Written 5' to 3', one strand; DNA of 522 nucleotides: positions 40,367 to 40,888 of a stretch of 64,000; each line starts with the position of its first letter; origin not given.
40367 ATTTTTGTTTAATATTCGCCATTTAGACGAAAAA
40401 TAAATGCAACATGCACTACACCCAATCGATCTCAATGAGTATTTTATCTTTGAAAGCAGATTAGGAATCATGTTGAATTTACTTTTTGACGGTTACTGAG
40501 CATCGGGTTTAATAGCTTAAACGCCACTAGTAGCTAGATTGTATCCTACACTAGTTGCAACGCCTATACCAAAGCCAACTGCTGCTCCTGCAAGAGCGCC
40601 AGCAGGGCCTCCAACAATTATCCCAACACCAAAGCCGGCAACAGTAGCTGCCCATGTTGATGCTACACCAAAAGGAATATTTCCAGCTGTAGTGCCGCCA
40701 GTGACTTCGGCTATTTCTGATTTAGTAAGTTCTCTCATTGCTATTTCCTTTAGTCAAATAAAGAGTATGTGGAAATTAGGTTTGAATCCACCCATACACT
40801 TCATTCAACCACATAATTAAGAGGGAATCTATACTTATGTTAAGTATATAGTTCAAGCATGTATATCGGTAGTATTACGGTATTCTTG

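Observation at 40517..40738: Double-glycine-leader, fully uncharged glycine-zipper peptide: a class II microcin-like precursor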

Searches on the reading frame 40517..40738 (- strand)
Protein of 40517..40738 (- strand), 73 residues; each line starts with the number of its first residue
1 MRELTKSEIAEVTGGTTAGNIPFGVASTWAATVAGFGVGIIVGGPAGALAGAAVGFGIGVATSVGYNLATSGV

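Call 6: search_protein_families(library=pfam, max_evalue=1, proteins=[window:40517-40738:-])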
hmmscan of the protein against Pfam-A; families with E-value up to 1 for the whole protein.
window:40517-40738:- (73 aa): 2 families
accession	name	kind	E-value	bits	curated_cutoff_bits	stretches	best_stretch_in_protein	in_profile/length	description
PF10439.15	Bacteriocin_IIc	-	0.0031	17.9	27.1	1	2-55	5-56/59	Bacteriocin class II with double-glycine leader peptide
PF17508.7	MccV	-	0.0083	17.1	27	1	1-50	1-51/104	Microcin V bacteriocin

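Call 7: search_protein_families(library=ncbifam, max_evalue=1, proteins=[window:40517-40738:-])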
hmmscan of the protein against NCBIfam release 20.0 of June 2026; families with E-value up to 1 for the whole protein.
window:40517-40738:- (73 aa): 0 families

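Call 10: find_homologous_proteins(query=window:40517-40735:-, max_evalue=0.01)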
Query window:40517-40735:- (72 aa): 1 proteins with E <= 0.01 among 8 candidates.
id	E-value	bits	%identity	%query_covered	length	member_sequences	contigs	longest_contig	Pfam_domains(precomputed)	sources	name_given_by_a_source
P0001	8.3e-34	132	100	100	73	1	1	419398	-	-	-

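Call 12: find_encoding_contigs(protein=window:40520-40738:-, flank=10000)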
Protein window:40520-40738:- (73 aa): 1 contig read that carries it; 1 place shown.
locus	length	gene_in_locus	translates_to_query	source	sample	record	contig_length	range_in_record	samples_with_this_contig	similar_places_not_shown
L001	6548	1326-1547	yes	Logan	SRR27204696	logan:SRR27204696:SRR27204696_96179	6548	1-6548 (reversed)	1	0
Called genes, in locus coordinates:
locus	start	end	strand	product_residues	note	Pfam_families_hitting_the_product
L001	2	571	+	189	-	?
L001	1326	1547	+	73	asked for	-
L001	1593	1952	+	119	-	-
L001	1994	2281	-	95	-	PF00005:ABC_tran, PF02463:SMC_N (weak)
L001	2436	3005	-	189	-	PF01694:Rhomboid (weak)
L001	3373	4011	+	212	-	PF06181:Urate_ox_N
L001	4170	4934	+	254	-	-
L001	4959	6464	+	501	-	PF05681:Fumerase, PF05683:Fumerase_C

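Call 21: search_protein_representatives(protein=window:40520-40738:-)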
Query: 73 residues. Proteins with E-value up to 0.001 (for the whole library): 61; up to 1e-10: 5; up to 1e-30: 1. The best 61 are listed.
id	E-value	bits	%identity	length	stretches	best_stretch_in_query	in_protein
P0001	3.3e-35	134.9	100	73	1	1-73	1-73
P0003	5.8e-14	67.6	58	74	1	1-66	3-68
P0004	1.5e-13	66.4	59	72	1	1-69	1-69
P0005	6.5e-12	61.2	55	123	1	1-70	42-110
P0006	8.4e-12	60.8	46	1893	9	7-37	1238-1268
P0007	1.3e-10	57.0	51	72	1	1-70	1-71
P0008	2.4e-10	56.2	52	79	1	1-69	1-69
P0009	3.8e-10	55.6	61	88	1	1-69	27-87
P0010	5.4e-10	55.1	52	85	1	1-71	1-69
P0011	6.7e-10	54.8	54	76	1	1-69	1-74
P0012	8.7e-10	54.5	44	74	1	1-71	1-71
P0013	1.9e-09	53.4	49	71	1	1-69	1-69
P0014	1.2e-08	50.8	48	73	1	1-71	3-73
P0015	1.3e-08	50.7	49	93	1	1-72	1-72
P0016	1.6e-08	50.4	50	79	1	1-71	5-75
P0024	1.3e-07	47.5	44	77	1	1-70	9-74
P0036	4.2e-06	42.8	44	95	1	7-71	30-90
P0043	3.0e-05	40.1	40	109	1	3-70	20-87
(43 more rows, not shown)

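Call 25: search_protein_families(library=pfam, alignment_id=A1, max_evalue=0.01)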
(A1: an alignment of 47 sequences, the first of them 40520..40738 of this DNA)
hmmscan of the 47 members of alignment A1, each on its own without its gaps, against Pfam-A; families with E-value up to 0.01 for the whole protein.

A. member 1, window:40520-40738:- (73 aa): 2 families
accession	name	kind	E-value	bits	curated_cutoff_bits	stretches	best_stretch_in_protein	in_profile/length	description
PF10439.15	Bacteriocin_IIc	-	0.0031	17.9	27.1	1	2-55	5-56/59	Bacteriocin class II with double-glycine leader peptide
PF17508.7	MccV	-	0.0083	17.1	27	0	1-50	1-51/104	Microcin V bacteriocin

B. families by the number of members that match (of 47 scanned): 10 families
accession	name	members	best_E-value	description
PF17508.7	MccV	25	6.8e-07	Microcin V bacteriocin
PF10439.15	Bacteriocin_IIc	24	1.7e-07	Bacteriocin class II with double-glycine leader peptide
PF13488.11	Gly-zipper_Omp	7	7.8e-06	Glycine zipper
PF13441.11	Gly-zipper_YMGG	4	0.00011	YMGG-like Gly-zipper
PF21724.2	DUF6861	2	0.00042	Family of unknown function (DUF6861)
PF20721.2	C19orf12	2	0.0013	C19orf12-like protein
PF16934.11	Mersacidin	1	0.00017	Two-component Enterococcus faecalis cytolysin (EFC)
PF25688.1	P22_gp7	1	0.0012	Bacteriophage P22 DNA ejection protein gp7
PF19180.5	DUF5862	1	0.0014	Family of unknown function (DUF5862)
PF02605.20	PsaL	1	0.0029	Photosystem I reaction centre subunit XI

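Call 26: search_protein_families(library=ncbifam, alignment_id=A1, max_evalue=0.01)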
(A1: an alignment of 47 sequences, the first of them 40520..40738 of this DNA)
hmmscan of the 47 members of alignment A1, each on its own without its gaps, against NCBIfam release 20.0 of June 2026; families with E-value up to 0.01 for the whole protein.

A. member 1, window:40520-40738:- (73 aa): 0 families

B. families by the number of members that match (of 47 scanned): 10 families
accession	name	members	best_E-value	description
TIGR03789.1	pdsO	4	0.0014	sortase-associated OmpA-like protein PdsO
NF051486.1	E492_microcin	2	0.008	E492 group microcin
NF038167.1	cyan_ocin_like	1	8.4e-05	CTB family bacteriocin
TIGR03893.1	lant_SP_1948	1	0.0026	lichenicidin A2 family type 2 lantibiotic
TIGR01847.1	bacteriocin_sig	1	0.0035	bacteriocin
TIGR03949.1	bact_IIb_cerein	1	0.0036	class IIb bacteriocin, lactobin A/cerein 7B family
NF001926.0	PRK00704.1-3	1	0.0038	photosystem I reaction center protein subunit XI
NF053524.1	thylo_ssl2009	1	0.0053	ssl2009 family thylakoid membrane protein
NF033456.1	RiPP_CCRG-2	1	0.0061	CCRG-2 family RiPP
NF009018.0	PRK12355.4-1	1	0.0065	conjugal transfer mating pair stabilization protein TraN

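Call 28: find_homologous_proteins(query=A1, max_evalue=0.001)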
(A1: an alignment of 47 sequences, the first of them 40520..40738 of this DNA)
Query A1 (47 sequences) (73 aa, profile of the alignment): 17 proteins with E <= 0.001 among 8000 candidates.
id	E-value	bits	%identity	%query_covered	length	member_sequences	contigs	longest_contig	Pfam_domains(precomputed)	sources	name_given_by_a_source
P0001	8.0e-23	98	100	100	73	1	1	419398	-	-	-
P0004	1.3e-21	94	59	96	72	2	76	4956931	-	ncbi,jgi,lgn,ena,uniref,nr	ncbi:TPA: hypothetical protein HH295_07090 [Xanthomonas vasicola pv. zeae]|uniref:Bacteriocin n=1 Ta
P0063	1.4e-21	94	42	92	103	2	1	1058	-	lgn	-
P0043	1.7e-20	90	40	92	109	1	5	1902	-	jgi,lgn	jgi:hypothetical protein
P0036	7.2e-20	88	41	96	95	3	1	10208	PF10439.16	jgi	-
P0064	1.3e-18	84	44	93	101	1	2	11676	-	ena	-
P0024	3.1e-18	83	43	96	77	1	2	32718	-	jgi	-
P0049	3.1e-18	83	39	42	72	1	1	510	-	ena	-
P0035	8.2e-18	82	44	97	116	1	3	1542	-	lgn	-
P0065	1.2e-17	81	46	92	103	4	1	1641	-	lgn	-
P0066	2.8e-17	80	52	29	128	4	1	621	-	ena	-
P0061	8.3e-17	79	42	95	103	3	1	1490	-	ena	-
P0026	2.1e-14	71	52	81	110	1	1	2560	-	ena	-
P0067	2.5e-13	67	45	97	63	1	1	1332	-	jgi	jgi:hypothetical protein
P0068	5.7e-13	66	-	-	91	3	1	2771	-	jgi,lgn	-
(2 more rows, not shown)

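Call 29: find_encoding_contigs(protein=P0004, flank=10000, max_places=5)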
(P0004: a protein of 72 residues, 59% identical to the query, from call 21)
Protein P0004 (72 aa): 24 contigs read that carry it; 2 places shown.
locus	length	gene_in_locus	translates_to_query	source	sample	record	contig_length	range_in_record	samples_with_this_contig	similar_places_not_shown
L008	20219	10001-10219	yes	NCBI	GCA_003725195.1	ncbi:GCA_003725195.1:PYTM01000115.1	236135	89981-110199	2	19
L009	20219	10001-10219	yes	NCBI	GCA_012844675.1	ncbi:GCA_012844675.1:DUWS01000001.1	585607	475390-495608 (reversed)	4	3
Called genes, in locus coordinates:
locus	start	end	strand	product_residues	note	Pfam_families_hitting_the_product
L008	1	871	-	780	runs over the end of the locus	PF17678:Glyco_hydro_92N, PF07971:Glyco_hydro_92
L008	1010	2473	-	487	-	PF06824:Glyco_hydro_125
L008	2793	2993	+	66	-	-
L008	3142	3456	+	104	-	-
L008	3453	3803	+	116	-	-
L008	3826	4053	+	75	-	-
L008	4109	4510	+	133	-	-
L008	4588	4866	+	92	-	-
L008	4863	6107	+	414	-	PF00364:Biotin_lipoyl (faint), PF25919:BSH_CusB, PF25973:BSH_CzcB (weak), PF25997:BSH_YhbJ (faint), PF25994:HH_AprE (weak), PF26002:Beta-barrel_AprE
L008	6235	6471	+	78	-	-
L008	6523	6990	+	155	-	-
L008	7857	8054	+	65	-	-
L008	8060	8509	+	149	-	-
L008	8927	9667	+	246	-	-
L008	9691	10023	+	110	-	PF03412:Peptidase_C39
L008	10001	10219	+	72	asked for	-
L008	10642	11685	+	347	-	PF01694:Rhomboid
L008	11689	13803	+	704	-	PF03412:Peptidase_C39, PF00664:ABC_membrane, PF02463:SMC_N (faint), PF00005:ABC_tran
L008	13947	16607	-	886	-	PF00933:Glyco_hydro_3, PF01915:Glyco_hydro_3_C, PF07691:PA14, PF14310:Fn3-like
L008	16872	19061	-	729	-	PF20410:X-Tfes_XVIPCD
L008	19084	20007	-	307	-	-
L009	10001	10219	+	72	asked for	-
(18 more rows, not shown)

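Call 30: find_encoding_contigs(protein=P0024, flank=10000, max_places=3)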
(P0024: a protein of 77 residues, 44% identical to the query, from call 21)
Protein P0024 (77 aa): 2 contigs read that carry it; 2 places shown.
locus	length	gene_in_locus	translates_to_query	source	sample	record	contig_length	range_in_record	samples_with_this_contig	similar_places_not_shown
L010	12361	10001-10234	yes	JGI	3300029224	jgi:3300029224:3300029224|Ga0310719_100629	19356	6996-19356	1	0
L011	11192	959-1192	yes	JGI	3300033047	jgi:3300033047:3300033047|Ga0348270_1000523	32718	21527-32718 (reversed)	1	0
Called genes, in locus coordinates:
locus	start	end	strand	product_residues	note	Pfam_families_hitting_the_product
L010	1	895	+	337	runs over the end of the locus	PF13406:SLT_2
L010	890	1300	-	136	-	PF03061:4HBT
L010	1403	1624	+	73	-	-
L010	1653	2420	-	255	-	PF01553:Acyltransferase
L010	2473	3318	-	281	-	PF02668:TauD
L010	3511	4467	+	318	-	PF12802:MarR_2, PF00583:Acetyltransf_1, PF13673:Acetyltransf_10 (weak), PF13508:Acetyltransf_7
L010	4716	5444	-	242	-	PF14234:DUF4336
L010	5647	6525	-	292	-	PF00596:Aldolase_II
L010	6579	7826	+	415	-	PF25919:BSH_CusB (weak), PF25984:BSH_YknX (faint), PF26002:Beta-barrel_AprE (weak)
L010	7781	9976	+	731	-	PF03412:Peptidase_C39, PF00664:ABC_membrane, PF00005:ABC_tran, PF02463:SMC_N (weak)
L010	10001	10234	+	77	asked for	-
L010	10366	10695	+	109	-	-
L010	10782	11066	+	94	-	-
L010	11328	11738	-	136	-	-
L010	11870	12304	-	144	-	-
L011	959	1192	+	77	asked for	-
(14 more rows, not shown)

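Call 31: find_encoding_contigs(protein=P0064, flank=10000, max_places=3)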
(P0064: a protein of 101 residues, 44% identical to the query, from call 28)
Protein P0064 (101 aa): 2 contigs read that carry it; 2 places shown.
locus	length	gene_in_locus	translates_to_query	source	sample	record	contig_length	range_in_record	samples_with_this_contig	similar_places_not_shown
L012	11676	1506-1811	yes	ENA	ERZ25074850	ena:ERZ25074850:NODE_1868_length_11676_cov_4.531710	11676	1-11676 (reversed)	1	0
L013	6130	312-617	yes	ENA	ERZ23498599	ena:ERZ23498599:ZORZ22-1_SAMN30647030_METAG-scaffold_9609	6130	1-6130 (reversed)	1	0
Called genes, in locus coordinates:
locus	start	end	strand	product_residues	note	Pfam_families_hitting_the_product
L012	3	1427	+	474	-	?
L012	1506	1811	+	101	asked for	-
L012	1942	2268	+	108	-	-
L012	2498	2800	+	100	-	-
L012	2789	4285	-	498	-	PF00370:FGGY_N, PF02782:FGGY_C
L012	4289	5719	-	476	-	PF00171:Aldedh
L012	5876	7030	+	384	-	PF02771:Acyl-CoA_dh_N, PF02770:Acyl-CoA_dh_M, PF00441:Acyl-CoA_dh_1, PF22924:ACOX_C_alpha1 (faint), PF08028:Acyl-CoA_dh_2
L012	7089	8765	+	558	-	PF07969:Amidohydro_3, PF01979:Amidohydro_1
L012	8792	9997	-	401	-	PF02515:CoA_transf_3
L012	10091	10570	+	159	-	PF13279:4HBT_2, PF03061:4HBT (weak)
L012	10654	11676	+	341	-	?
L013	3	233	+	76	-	?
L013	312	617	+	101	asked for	-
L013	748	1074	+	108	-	-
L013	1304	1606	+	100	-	-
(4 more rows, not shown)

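Call 32: find_encoding_contigs(protein=P0036, flank=10000, max_places=3)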
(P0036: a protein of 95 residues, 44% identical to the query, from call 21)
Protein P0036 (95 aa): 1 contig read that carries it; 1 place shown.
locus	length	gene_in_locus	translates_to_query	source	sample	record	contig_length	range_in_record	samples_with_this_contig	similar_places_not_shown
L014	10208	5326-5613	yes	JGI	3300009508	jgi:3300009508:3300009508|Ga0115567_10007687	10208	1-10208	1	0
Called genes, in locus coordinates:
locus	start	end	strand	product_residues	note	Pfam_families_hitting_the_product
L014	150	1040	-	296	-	PF00589:Phage_integrase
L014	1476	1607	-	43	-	-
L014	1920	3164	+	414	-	PF25919:BSH_CusB (faint), PF00364:Biotin_lipoyl (faint), PF26002:Beta-barrel_AprE (weak)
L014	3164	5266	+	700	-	PF03412:Peptidase_C39, PF00664:ABC_membrane, PF00005:ABC_tran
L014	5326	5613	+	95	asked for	PF10439:Bacteriocin_IIc (weak)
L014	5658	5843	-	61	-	-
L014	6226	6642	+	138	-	PF20134:DUF6524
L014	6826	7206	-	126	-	-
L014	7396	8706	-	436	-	PF01266:DAO (faint), PF07992:Pyr_redox_2, PF00070:Pyr_redox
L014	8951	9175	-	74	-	-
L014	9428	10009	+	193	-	PF04367:DUF502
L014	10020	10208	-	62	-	?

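Call 42: search_dna_similar(query=window:40520-40738:-, collection=plasmids, mode=protein, max_evalue=1, max_rows=20)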
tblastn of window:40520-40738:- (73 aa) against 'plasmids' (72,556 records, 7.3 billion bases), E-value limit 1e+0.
No match.

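Call 60: search_protein_families(library=pfam, max_evalue=0.01, proteins=[L008:10642-11685:+, L010:10366-10695:+, L012:1942-2268:+])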
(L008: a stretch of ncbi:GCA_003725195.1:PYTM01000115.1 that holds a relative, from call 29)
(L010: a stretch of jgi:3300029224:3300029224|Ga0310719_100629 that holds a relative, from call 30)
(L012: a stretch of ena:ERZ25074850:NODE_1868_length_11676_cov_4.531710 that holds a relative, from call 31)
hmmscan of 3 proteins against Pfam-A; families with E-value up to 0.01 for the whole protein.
L008:10642-11685:+ (347 aa): 1 family
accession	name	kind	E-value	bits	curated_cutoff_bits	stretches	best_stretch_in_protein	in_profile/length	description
PF01694.28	Rhomboid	-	8.6e-14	52.4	22.6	1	189-326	2-139/143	Rhomboid domain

L010:10366-10695:+ (109 aa): 1 family
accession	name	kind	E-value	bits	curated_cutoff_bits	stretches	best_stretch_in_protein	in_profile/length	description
PF24400.1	DUF7544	-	0.0057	16.4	27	1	41-86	205-250/302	Family of unknown function (DUF7544)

L012:1942-2268:+ (108 aa): 0 families

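Call 64: predict_structure(alignment_id=A1)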
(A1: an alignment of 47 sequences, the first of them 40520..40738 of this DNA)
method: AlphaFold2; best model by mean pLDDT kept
length: 73 residues; sequences in the alignment: 47
mean_pLDDT: 76.6   pTM: 0.47
mean pLDDT of the five models: 76.6, 76.6, 72.9, 65.0, 63.0
residues with pLDDT >= 90: 6; 70-90: 48; 50-70: 18; < 50: 1
segments of 3 or more residues with pLDDT < 50: none
pLDDT, mean of each block of 10 residues (from residue 1): 80 61 71 83 90 83 74 55
secondary structure, 60 per line:
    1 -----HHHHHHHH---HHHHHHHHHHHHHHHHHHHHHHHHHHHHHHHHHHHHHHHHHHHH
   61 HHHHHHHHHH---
elements in order: H6-13 H17-70

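Call 65: search_solved_structures(query=A1, max_evalue=1, show_alignments=3)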
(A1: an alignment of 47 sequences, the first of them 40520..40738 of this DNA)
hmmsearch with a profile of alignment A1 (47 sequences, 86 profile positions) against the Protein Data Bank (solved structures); distinct sequences matched with E-value up to 1: 3.
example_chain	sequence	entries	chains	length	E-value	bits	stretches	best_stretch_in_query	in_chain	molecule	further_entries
7qog_M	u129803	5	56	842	0.067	16.3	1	15-64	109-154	Cargo protein 1 gp45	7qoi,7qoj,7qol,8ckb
9ay5_G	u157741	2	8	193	0.49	13.5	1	15-54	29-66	PmgG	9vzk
8k8k_A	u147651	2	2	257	0.8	12.8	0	29-80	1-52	Molybdate transporter periplasmic protein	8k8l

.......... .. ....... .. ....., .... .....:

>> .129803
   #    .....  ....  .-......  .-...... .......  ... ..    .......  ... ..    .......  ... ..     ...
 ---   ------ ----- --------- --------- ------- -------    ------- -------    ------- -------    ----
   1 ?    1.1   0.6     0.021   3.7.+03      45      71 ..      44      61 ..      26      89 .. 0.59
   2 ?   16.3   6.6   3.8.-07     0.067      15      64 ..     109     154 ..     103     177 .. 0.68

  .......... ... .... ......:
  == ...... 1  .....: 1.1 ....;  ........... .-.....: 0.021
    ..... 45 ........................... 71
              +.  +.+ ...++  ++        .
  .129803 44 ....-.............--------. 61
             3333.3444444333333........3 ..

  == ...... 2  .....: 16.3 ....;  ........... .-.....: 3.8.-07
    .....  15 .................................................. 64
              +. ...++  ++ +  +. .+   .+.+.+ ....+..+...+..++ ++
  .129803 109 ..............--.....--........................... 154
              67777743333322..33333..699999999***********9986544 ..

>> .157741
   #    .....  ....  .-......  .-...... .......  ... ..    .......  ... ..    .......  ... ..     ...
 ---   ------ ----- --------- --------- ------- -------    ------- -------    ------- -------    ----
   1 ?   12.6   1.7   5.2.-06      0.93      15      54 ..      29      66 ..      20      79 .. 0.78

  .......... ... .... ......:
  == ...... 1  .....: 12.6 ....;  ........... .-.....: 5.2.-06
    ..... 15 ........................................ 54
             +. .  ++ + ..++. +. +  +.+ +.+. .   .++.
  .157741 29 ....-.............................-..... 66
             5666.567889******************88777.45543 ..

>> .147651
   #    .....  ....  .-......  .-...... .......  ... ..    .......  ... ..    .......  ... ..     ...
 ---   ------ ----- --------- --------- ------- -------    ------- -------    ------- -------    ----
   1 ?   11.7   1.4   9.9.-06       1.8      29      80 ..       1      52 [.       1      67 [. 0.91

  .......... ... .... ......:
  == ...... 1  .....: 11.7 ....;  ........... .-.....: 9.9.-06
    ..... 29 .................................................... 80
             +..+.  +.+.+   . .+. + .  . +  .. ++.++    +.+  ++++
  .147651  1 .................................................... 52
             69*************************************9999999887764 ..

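Call 66: search_protein_families(library=padloc, max_evalue=0.01, proteins=[window:40520-40738:-])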
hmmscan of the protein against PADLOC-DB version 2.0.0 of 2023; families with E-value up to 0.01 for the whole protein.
window:40520-40738:- (73 aa): 0 families
